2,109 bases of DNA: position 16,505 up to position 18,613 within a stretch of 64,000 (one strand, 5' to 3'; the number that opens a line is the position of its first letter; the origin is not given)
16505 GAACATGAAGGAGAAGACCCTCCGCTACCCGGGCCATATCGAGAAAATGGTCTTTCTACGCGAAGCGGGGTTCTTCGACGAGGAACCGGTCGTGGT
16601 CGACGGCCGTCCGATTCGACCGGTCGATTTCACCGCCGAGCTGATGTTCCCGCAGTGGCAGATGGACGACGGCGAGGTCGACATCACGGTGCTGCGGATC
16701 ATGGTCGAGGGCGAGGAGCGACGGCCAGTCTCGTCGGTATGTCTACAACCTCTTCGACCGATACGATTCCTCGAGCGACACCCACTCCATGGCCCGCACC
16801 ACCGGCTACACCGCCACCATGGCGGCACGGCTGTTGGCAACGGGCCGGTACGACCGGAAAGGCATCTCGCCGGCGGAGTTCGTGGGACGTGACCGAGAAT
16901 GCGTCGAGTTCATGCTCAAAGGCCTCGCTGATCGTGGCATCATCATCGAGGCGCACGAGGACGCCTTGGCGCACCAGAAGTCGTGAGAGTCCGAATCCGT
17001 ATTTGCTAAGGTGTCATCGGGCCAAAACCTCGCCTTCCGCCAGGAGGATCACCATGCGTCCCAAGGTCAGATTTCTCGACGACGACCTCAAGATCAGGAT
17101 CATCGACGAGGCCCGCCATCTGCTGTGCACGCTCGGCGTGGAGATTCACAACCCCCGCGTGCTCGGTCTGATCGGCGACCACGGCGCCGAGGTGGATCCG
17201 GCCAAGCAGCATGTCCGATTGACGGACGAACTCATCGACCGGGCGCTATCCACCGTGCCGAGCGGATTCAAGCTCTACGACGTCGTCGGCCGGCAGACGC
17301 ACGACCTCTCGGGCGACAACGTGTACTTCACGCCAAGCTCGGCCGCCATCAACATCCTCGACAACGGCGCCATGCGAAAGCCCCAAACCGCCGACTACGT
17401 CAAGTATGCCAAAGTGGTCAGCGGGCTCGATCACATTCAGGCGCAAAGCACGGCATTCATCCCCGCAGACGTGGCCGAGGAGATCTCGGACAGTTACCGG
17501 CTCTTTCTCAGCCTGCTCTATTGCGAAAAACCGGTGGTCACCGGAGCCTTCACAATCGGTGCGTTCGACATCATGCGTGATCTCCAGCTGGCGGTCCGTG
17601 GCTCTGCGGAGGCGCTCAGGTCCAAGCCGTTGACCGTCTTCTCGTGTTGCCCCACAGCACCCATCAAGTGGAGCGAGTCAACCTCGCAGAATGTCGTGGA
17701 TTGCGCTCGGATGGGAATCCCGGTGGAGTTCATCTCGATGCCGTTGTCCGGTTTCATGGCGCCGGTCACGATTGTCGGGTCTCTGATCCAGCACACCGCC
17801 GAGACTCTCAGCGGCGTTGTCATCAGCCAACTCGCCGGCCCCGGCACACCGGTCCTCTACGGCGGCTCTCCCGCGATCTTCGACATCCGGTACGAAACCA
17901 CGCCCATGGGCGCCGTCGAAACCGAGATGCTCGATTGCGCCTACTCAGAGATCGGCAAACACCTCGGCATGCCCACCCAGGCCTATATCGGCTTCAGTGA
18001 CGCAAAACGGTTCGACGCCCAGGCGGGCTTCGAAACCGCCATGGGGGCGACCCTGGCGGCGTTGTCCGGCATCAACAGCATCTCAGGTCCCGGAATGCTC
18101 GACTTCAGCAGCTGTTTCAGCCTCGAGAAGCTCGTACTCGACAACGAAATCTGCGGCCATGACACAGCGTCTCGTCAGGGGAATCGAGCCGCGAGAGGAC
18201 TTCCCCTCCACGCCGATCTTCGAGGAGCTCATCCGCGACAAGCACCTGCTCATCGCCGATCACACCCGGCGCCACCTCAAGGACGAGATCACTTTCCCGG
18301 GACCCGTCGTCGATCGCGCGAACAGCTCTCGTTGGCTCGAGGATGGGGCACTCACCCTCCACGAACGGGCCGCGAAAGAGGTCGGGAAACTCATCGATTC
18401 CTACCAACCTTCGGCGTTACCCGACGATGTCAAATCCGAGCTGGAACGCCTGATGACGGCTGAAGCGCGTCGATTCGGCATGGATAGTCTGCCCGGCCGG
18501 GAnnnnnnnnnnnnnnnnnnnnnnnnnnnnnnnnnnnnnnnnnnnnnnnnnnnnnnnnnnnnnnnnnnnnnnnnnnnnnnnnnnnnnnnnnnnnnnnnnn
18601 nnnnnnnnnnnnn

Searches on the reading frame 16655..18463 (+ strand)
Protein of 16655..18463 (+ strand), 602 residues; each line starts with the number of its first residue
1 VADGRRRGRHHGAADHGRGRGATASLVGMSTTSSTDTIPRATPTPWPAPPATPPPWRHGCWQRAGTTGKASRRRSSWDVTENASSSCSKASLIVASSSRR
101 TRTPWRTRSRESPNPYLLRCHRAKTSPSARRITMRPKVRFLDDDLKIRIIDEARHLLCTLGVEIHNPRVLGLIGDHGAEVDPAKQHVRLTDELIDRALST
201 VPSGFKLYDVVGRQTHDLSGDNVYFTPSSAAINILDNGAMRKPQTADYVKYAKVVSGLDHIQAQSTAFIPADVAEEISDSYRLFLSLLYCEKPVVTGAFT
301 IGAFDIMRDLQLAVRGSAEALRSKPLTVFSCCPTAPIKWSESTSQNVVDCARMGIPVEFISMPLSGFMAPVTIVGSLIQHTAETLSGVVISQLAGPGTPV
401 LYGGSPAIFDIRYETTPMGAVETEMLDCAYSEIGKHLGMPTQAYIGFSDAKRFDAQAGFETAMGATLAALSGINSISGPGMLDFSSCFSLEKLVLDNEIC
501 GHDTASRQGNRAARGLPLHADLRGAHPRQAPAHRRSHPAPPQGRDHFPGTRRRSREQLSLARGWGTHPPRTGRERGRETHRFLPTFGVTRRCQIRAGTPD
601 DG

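Call 73: search_protein_families(library=pfam, proteins=[window:16655-18463:+], max_evalue=0.00001)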
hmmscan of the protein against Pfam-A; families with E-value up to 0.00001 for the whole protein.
window:16655-18463:+ (602 aa): 1 family
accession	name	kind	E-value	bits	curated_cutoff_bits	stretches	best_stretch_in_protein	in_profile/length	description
PF06253.16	MTTB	-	1e-53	182.6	25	1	127-507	19-400/500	Trimethylamine methyltransferase (MTTB)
